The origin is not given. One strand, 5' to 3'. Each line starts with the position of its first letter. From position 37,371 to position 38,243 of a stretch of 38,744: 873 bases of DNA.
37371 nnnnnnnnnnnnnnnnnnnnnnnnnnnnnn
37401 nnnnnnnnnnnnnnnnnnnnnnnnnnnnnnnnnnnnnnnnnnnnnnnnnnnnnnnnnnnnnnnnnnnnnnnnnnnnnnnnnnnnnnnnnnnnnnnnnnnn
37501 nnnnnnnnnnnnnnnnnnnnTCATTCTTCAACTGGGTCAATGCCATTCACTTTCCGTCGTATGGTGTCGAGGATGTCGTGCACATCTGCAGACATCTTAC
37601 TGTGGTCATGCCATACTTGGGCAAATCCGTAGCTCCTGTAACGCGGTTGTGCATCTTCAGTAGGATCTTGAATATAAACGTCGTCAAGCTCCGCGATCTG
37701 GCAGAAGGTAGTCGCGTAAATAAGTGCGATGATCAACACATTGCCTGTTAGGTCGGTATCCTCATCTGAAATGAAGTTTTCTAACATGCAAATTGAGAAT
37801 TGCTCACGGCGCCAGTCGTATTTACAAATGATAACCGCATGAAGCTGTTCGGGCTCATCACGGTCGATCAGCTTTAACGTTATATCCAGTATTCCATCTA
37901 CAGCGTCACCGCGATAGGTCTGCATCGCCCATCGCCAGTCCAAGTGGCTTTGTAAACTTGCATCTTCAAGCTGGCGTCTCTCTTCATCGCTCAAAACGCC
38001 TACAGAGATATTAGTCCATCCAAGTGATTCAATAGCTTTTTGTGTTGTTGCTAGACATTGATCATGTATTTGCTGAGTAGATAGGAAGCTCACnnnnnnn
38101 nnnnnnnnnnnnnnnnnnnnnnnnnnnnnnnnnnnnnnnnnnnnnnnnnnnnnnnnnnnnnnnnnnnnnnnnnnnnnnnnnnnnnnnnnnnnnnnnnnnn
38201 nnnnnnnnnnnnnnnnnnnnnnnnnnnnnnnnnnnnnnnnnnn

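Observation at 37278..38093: Unknown 190-aa + 50-aa gene pair next to attR, in the slot where thrW-integrating seroconverting phages carry cargo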

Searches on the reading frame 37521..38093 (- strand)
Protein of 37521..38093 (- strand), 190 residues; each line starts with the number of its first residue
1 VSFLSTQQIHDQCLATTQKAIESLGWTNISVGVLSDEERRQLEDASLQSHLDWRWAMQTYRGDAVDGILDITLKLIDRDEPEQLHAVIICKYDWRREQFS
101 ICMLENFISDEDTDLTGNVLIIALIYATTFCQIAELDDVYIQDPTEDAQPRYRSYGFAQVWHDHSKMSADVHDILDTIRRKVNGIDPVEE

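Call 4: search_protein_families(library=pfam, proteins=[window:37521-38093:-], max_evalue=1)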
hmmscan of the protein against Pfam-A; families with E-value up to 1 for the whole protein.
window:37521-38093:- (190 aa): 0 families

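Call 5: search_protein_families(library=phrogs, proteins=[window:37521-38093:-], max_evalue=1)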
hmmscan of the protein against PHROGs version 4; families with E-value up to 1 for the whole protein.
window:37521-38093:- (190 aa): 1 family
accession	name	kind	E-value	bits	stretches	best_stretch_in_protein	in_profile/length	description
phrog_4350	-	unknown function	3.4e-14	53.8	1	5-180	3-175/178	-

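Call 6: search_protein_families(library=ncbifam, proteins=[window:37521-38093:-], max_evalue=1)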
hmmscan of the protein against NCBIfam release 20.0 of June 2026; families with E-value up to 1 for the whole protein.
window:37521-38093:- (190 aa): 0 families

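Call 7: search_protein_families(library=padloc, proteins=[window:37521-38093:-], max_evalue=1)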
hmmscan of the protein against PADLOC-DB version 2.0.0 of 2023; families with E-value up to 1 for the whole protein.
window:37521-38093:- (190 aa): 0 families

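Call 12: find_homologous_proteins(query=window:37521-38093:-)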
Query window:37521-38093:- (190 aa): 68 proteins with E <= 0.001 among 102 candidates.
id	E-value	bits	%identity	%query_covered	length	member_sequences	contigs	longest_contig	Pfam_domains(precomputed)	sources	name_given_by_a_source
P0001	3.4e-118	410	97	100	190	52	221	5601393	-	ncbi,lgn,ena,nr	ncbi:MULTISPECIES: hypothetical protein [Klebsiella]|nr:hypothetical protein [Klebsiella variicola] 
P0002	8.7e-111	386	92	100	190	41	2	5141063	-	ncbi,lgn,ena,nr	ncbi:hypothetical protein [Buttiauxella ferragutiae]|nr:hypothetical protein [Buttiauxella ferraguti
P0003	4.1e-109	381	90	100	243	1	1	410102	-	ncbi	ncbi:hypothetical protein [Klebsiella aerogenes]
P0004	2.2e-107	375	87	100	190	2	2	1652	-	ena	-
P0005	3.1e-103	361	85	100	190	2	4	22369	-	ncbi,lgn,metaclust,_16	metaclust:\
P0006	7.5e-102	357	84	99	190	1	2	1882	-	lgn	-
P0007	6.3e-100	351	82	100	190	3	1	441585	-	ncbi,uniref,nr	ncbi:hypothetical protein [Enterobacter sp. TCD1-1]|uniref:hypothetical protein n=1 Tax=Enterobacter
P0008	4.0e-99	348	81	100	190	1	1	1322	-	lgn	-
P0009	7.8e-99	347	81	100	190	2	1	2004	-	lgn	-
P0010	7.9e-99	347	82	100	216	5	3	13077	-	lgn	-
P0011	4.7e-98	345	82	100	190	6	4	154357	-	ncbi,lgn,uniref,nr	ncbi:hypothetical protein JZM27_04020 [Providencia huaxiensis]|uniref:hypothetical protein n=1 Tax=P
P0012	5.1e-98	344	83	99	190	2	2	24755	-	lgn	-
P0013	6.1e-98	344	81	99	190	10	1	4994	-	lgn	-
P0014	8.5e-97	340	80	100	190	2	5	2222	-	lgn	-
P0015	1.3e-96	340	79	100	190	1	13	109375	-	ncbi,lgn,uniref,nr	ncbi:hypothetical protein [Enterobacter kobei]|uniref:hypothetical protein n=1 Tax=Enterobacter kobe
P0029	3.4e-74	267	65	98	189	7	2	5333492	-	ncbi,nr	ncbi:Uncharacterised protein [Serratia plymuthica]|nr:Uncharacterised protein [Serratia plymuthica] 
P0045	1.0e-59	220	55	98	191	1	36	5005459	-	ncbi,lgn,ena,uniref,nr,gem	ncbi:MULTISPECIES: hypothetical protein [Kluyvera]|uniref:Uncharacterized protein n=1 Tax=Kluyvera g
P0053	7.2e-59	217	56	96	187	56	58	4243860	-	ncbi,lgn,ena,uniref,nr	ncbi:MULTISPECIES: hypothetical protein [Pantoea]|uniref:hypothetical protein n=1 Tax=Pantoea TaxID=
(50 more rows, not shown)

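Call 13: search_solved_structures(query=window:37521-38093:-, max_evalue=10)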
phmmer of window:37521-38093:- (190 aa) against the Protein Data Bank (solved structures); distinct sequences matched with E-value up to 10: 1.
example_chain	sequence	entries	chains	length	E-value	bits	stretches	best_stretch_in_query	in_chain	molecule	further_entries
8ehc_A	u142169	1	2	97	1.2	12.3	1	82-149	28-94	Potempin E (PotE)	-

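Call 14: find_encoding_contigs(protein=P0001, flank=6000, max_places=6)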
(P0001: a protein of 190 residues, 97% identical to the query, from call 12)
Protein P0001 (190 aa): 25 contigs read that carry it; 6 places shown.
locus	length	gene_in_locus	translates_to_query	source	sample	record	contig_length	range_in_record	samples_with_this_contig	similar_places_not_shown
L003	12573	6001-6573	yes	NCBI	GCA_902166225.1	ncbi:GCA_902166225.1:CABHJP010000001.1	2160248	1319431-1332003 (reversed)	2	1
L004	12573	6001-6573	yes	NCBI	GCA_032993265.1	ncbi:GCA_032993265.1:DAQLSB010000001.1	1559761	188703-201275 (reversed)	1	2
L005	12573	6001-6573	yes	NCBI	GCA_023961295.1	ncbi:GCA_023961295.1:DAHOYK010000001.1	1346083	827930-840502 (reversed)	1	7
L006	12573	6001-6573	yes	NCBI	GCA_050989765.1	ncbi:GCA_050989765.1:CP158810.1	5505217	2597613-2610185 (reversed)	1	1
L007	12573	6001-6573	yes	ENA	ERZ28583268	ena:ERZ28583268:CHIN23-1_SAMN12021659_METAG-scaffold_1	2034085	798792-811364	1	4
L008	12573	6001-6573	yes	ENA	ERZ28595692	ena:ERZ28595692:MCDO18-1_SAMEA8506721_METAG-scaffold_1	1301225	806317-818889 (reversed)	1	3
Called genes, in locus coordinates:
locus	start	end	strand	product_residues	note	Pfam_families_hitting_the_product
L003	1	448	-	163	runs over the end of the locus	PF04657:DMT_YdcZ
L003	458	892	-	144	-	PF04657:DMT_YdcZ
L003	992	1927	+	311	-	PF00126:HTH_1, PF03466:LysR_substrate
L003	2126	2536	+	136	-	PF04266:ASCH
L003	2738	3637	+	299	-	-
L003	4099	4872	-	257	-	PF02311:AraC_binding, PF00165:HTH_AraC (faint), PF12833:HTH_18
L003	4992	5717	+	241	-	PF00117:GATase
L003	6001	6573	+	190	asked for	-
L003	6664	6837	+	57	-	-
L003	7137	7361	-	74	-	-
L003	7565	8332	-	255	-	PF02311:AraC_binding, PF00165:HTH_AraC (faint), PF12833:HTH_18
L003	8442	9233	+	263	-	PF01925:TauE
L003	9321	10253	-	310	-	PF01522:Polysacc_deac_1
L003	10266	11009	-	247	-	PF01177:Asp_Glu_race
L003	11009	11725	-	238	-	PF00392:GntR, PF07729:FCD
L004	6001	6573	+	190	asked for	-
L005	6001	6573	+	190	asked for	-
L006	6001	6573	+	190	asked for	-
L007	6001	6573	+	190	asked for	-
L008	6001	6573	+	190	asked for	-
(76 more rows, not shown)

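Call 15: find_encoding_contigs(protein=P0053, flank=6000, max_places=6)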
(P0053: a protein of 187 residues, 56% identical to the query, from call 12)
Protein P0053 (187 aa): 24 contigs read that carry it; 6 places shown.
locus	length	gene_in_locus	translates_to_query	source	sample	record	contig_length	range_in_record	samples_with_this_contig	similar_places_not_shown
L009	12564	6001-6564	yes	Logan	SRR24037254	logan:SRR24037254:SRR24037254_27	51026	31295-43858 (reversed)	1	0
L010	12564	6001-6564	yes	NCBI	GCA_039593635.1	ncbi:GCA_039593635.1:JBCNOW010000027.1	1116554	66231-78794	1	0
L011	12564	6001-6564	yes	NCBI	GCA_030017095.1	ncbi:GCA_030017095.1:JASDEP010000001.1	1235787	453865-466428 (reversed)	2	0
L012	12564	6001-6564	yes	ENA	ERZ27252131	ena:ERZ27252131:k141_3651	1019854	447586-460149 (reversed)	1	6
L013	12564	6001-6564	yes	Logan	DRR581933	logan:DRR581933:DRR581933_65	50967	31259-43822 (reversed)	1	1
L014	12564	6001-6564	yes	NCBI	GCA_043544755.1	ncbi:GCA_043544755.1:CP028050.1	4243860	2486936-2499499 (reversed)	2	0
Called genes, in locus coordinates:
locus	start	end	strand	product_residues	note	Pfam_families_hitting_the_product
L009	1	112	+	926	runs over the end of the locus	PF00724:Oxidored_FMN, PF04205:FMN_bind (weak), PF00890:FAD_binding_2, PF01266:DAO, PF03486:HI0933_like, PF07992:Pyr_redox_2, PF12831:FAD_oxidored, PF13450:NAD_binding_8 (weak), +1 more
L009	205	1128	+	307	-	PF02424:ApbE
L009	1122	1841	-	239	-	PF00072:Response_reg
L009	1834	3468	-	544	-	PF02743:dCache_1 (weak), PF17203:sCache_3_2, PF00989:PAS, PF08448:PAS_4 (weak), PF14689:SPOB_a, PF02518:HATPase_c, PF14501:HATPase_c_5 (weak)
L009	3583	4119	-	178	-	PF01625:PMSR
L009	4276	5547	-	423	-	PF00817:IMS, PF11799:IMS_C, PF13438:DUF4113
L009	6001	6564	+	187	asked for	-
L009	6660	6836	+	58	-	-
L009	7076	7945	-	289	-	PF05067:Mn_catalase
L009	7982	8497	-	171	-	PF05974:DUF892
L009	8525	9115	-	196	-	PF05974:DUF892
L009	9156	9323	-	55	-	PF10685:KGG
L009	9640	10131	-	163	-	PF02464:CinA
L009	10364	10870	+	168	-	-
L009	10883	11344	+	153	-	PF04239:DUF421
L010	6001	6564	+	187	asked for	-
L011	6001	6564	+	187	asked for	-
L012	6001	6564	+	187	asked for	-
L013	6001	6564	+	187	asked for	-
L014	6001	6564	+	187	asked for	-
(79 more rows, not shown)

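Call 19: search_solved_structures(query=A1, max_evalue=10, show_alignments=2)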
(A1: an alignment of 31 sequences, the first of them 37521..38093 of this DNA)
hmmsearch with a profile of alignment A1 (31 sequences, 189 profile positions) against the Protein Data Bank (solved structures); distinct sequences matched with E-value up to 10: 0.

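Call 21: find_encoding_contigs(protein=P0029, flank=5000, max_places=3)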
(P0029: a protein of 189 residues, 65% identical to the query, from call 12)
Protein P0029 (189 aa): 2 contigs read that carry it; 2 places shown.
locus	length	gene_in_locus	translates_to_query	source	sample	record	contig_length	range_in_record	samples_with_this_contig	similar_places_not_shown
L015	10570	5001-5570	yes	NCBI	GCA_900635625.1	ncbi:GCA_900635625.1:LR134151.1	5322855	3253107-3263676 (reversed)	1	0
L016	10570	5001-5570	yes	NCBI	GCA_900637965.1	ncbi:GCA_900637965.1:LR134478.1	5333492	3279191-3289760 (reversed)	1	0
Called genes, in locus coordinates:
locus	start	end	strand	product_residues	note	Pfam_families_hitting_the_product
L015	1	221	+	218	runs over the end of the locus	PF01554:MatE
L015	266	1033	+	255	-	PF01554:MatE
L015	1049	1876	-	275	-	PF02311:AraC_binding, PF00165:HTH_AraC, PF12833:HTH_18, PF00165:HTH_AraC (weak)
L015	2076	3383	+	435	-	PF02056:Glyco_hydro_4, PF11975:Glyco_hydro_4C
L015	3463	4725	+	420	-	PF01306:LacY_symp, PF07690:MFS_1, PF12832:MFS_1_like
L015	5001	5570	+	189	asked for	-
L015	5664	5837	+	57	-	-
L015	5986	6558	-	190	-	-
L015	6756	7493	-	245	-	PF01011:PQQ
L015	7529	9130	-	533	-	PF01011:PQQ, PF13360:PQQ_2 (faint)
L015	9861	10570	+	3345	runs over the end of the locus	PF00668:Condensation, PF00501:AMP-binding, PF00550:PP-binding, PF00668:Condensation, PF00501:AMP-binding, PF13193:AMP-binding_C, PF00550:PP-binding, PF00668:Condensation, +4 more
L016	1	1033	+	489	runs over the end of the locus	PF01554:MatE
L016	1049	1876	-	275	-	PF02311:AraC_binding, PF00165:HTH_AraC, PF12833:HTH_18, PF00165:HTH_AraC (weak)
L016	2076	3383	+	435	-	PF02056:Glyco_hydro_4, PF11975:Glyco_hydro_4C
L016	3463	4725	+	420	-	PF01306:LacY_symp, PF07690:MFS_1, PF12832:MFS_1_like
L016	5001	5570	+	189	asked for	-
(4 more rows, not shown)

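Call 22: find_encoding_contigs(protein=P0045, flank=5000, max_places=3)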
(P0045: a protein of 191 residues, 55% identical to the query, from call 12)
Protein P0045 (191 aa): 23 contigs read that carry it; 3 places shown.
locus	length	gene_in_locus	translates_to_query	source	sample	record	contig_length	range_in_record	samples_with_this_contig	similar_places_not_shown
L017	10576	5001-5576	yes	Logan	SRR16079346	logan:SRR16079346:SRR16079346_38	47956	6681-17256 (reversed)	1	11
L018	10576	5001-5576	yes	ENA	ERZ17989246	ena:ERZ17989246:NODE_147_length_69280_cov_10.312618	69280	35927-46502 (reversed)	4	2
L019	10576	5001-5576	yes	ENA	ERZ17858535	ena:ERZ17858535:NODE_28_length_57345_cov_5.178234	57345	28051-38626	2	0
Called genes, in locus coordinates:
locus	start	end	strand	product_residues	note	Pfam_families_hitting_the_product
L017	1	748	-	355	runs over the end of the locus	PF05128:DUF697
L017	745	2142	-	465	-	PF04317:DUF463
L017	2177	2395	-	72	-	PF09584:Phageshock_PspD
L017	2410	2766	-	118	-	PF04024:PspC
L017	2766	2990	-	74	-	PF06667:PspB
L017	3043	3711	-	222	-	PF04012:PspA_IM30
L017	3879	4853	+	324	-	PF00158:Sigma54_activat, PF14532:Sigma54_activ_2, PF01078:Mg_chelatase (faint), PF07728:AAA_5 (weak), PF25601:AAA_lid_14, PF02954:HTH_8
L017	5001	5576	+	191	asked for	-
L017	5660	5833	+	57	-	-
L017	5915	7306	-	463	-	PF07690:MFS_1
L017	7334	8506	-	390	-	PF01546:Peptidase_M20, PF07687:M20_dimer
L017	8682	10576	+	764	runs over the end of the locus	PF12833:HTH_18, PF00165:HTH_AraC (weak)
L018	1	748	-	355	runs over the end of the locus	PF05128:DUF697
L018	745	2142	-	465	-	PF04317:DUF463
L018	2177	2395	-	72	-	PF09584:Phageshock_PspD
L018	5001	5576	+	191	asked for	-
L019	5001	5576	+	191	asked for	-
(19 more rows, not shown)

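Call 24: predict_structure(alignment_id=A1)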
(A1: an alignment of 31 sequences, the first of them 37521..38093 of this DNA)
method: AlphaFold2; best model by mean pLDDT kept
length: 190 residues; sequences in the alignment: 31
mean_pLDDT: 86.1   pTM: 0.86
mean pLDDT of the five models: 86.1, 80.6, 80.0, 79.8, 77.7
residues with pLDDT >= 90: 100; 70-90: 68; 50-70: 15; < 50: 7
segments of 3 or more residues with pLDDT < 50: 185-190
pLDDT, mean of each block of 10 residues (from residue 1): 79 96 92 89 68 80 71 88 89 91 88 87 97 96 92 95 92 94 53
secondary structure, 60 per line:
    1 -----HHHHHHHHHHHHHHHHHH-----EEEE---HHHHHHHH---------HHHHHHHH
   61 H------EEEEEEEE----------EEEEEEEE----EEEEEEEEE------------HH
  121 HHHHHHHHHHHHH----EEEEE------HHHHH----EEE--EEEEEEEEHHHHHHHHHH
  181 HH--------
elements in order: H6-23 E29-32 H36-43 H53-61 E68-75 E86-93 E98-106 H119-133 E138-142 H149-153 E158-160 E163-170 H171-182

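Call 31: search_dna_similar(query=window:37521-38093:-, collection=phages, mode=protein, max_evalue=0.001, max_rows=40)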
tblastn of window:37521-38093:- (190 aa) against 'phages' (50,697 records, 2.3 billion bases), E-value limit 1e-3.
Records with a match: 4; places in all: 4; records where one place covers at least 80% of the query: 4.
Best place of each record, by identity: <60% 4.
By first word of the organism name: Escherichia 2; Enterobacteria 2.
By host as written in the record: Escherichia coli 3; - 1.
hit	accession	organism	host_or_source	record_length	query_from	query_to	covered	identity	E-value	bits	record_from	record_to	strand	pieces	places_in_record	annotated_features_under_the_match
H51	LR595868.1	Escherichia virus mEp460_4F5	-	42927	4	157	81%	27.6%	1e-7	56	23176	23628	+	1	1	FIG00640927: hypothetical protein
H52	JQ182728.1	Enterobacteria phage mEp460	Escherichia coli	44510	4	157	81%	27.6%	1e-7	56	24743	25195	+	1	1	hypothetical protein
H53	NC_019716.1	Enterobacteria phage mEp460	Escherichia coli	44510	4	157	81%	27.6%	1e-7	56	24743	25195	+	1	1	hypothetical protein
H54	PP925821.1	Escherichia phage Eeyore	Escherichia coli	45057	4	157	81%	25.8%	5e-4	46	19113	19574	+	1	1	hypothetical protein (x2)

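Call 32: search_dna_similar(query=window:37521-38093:-, collection=plasmids, mode=protein, max_evalue=0.001, max_rows=30)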
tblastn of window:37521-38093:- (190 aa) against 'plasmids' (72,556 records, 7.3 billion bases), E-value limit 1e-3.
Records with a match: 10; places in all: 10; records where one place covers at least 80% of the query: 9.
Best place of each record, by identity: 60-80% 4; <60% 6.
By first word of the organism name: Escherichia 4; Enterobacter 2; Leclercia 1; Chimaeribacter 1; Klebsiella 1; Raoultella 1.
By predicted mobility (MOB-suite, as given by PLSDB): non-mobilizable 8; conjugative 2.
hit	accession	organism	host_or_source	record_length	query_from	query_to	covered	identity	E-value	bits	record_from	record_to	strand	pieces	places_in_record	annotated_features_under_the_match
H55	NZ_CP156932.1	Enterobacter kobei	Homo sapiens,urine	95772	1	190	100%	78.9%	2e-97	315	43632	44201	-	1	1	hypothetical protein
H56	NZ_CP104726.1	Enterobacter kobei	Pure isolate,Freshwater pond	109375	1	190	100%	78.9%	2e-97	315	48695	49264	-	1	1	hypothetical protein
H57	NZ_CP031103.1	Leclercia sp. W17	Homo sapiens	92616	1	190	100%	77.4%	1e-97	316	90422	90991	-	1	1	hypothetical protein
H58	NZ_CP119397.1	Chimaeribacter arupi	Homo sapiens,blood culture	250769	1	183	96%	60.1%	3e-67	229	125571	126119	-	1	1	hypothetical protein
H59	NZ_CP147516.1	Klebsiella pneumoniae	Homo sapiens,pure culture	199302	5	183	94%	34.6%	8e-22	99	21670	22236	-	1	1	hypothetical protein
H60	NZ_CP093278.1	Raoultella sp. HC6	straw,soil sample,soil sample from ...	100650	34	183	79%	36.5%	1e-18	90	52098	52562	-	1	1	hypothetical protein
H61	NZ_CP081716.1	Escherichia coli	-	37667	4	157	81%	27.6%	5e-7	56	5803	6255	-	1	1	hypothetical protein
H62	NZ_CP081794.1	Escherichia coli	-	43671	4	157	81%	27.6%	5e-7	56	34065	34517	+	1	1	hypothetical protein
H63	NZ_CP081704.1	Escherichia coli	-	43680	4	157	81%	27.6%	5e-7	56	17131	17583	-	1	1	hypothetical protein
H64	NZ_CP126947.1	Escherichia coli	Gallus gallus,Liver and spleen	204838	4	157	81%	27.6%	5e-7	56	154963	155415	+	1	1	hypothetical protein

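Call 33: get_annotated_region(hit=H53, flank=3500)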
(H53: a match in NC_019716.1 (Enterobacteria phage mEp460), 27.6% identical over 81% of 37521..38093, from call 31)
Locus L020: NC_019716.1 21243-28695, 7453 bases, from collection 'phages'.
description: Enterobacteria phage mEp460, complete genome.
organism: Enterobacteria phage mEp460 (NCBI taxid 1147152)
taxonomy: Viruses; Duplodnaviria; Heunggongvirae; Uroviricota; Caudoviricetes
host: Escherichia coli; source: -; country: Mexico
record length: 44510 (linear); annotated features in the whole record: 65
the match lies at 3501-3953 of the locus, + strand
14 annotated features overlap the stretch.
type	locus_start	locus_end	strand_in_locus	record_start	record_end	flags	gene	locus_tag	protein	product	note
CDS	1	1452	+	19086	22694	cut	-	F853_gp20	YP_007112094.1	tail fiber protein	similar to NP_040602.1 tail fiber protein [Enterobacteria phage lambda]; phage_tail_N[pfam08400], prophage tail fiber ...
CDS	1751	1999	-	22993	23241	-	-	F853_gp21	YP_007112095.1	RecA filament binding protein DinI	similar to YP_001272543.1 hypothetical protein PcdtI_gp30 [Phage cdtI]; DinI [pfam06183], DinI-like family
regulatory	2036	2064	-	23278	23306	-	-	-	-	promoter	similar to consensus TTGACA(N15-17)TATAAT with 2bp mismatch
CDS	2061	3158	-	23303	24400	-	-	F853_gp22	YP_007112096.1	site-specific integrase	similar to YP_002922676.1 tyrosine recombinase-like protein [Burkholderia phage BcepIL02]; INT_Rci [cd00796], Rci ...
CDS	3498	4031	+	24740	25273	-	-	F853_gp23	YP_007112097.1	hypothetical protein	-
CDS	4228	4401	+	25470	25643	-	-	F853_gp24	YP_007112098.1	hypothetical protein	-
CDS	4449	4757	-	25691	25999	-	-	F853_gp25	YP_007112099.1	excisionase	similar to EFZ63207.1 hypothetical protein ECOK1180_3698 [Escherichia coli 1180]; [pfam11112], pyocin activator protein ...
CDS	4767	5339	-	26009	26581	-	-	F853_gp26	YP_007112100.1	exonuclease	similar to EGW78865.1 endodeoxyribonuclease [Escherichia coli STEC_94C] and NP_700403.1 endodeoxyribonuclease ...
CDS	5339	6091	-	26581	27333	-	-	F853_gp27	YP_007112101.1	DUF551 domain-containing protein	similar to ZP_08376285.1 conserved hypothetical protein [Escherichia coli TA280] and NP_112038.1 hypothetical protein ...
CDS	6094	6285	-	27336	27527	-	-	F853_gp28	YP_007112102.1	hypothetical protein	similar to YP_001449243.1 hypothetical protein PBV4795_ORF6 [Phage BP-4795] and NP_112039.1 hypothetical protein ...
CDS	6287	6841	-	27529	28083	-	-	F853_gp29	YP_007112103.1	ead/Ea22-like family protein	similar to EGW78868.1 hypothetical protein ECSTEC94C_4854 [Escherichia coli STEC_94C] and YP_001449244.1 hypothetical ...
CDS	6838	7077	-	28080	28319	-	-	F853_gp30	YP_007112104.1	hypothetical protein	similar to ZP_08393188.1 conserved hypothetical protein [Shigella sp. D9]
CDS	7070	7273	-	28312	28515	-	-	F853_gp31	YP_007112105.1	hypothetical protein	similar to ZP_05433510 hypothetical protein ShiD9_12070 [Shigella sp. D9]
CDS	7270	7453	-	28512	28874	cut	-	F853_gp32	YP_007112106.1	hypothetical protein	similar to NP_599061 hypothetical protein SfVp29 [Enterobacteria phage SfV]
